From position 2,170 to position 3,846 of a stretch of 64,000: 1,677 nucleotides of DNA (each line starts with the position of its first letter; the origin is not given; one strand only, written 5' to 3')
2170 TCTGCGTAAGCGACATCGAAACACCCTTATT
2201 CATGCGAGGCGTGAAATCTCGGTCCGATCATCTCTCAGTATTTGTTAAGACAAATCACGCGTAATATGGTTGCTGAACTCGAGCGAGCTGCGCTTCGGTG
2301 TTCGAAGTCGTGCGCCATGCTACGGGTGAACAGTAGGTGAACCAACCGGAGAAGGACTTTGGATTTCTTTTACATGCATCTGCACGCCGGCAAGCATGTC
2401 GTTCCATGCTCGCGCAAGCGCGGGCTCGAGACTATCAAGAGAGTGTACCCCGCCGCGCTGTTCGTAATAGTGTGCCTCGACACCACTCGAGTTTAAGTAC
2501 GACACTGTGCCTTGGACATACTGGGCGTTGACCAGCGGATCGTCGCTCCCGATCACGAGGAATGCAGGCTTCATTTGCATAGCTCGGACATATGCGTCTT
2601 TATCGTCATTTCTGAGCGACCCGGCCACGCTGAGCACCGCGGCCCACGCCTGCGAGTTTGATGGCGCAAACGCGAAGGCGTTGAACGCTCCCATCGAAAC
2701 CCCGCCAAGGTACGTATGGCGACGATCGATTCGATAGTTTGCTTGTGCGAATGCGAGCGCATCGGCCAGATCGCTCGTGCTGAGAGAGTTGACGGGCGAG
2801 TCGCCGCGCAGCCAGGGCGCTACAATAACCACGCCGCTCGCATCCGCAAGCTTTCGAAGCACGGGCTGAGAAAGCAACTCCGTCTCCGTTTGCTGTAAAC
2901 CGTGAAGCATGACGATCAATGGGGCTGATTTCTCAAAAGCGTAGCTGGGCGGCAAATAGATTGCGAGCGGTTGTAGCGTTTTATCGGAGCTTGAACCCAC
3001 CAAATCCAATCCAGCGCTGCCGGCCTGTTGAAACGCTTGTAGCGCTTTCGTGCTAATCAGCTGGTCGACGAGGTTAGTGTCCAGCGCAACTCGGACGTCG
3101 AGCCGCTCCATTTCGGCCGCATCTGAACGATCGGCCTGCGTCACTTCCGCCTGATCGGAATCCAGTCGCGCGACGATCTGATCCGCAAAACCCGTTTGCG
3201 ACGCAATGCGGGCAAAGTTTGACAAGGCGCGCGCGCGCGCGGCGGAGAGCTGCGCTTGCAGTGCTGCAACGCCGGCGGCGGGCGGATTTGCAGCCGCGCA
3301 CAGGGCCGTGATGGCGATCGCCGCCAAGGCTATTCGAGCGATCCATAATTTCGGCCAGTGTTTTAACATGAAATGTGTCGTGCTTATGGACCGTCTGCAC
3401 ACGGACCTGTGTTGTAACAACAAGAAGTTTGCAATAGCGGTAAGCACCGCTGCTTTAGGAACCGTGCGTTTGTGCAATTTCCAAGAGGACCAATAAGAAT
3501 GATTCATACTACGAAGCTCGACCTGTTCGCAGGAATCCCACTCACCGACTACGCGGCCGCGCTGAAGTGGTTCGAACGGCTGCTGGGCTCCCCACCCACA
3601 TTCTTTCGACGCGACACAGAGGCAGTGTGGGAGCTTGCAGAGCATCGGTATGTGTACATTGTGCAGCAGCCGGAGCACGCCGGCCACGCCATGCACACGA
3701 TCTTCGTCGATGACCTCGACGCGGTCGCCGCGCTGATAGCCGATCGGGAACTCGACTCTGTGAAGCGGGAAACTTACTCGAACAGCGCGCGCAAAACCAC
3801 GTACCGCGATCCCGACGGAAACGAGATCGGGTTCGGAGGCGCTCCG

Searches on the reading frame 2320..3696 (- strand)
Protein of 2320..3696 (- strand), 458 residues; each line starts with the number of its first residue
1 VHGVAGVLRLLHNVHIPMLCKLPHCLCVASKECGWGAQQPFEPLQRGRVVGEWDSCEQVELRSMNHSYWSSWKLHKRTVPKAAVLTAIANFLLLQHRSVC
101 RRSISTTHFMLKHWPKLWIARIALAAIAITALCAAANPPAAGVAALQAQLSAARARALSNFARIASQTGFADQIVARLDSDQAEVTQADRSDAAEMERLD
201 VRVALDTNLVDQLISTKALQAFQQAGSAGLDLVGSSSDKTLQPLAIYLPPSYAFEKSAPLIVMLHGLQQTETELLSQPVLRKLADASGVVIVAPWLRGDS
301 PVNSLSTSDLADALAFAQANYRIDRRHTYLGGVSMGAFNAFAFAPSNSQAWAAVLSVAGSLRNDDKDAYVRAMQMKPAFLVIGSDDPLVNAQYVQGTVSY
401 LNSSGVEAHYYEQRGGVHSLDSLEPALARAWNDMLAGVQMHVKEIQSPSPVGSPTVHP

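Call 24: search_protein_families(library=pfam, proteins=[window:2320-3696:-], max_evalue=0.00001)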
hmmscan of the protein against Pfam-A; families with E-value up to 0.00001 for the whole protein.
window:2320-3696:- (458 aa): 2 families
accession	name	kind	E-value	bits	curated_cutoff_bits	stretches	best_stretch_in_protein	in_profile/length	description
PF00756.26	Esterase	-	1.4e-06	28.7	22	0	244-293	10-59/251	Putative esterase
PF10503.15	Esterase_PHB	-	5.4e-06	26.2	23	0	245-294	4-52/219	Esterase PHB depolymerase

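Call 64: find_encoding_contigs(protein=window:2320-3696:-, flank=10000, max_places=2)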
Protein window:2320-3696:- (458 aa): no gene with exactly this product is on record in the collection.
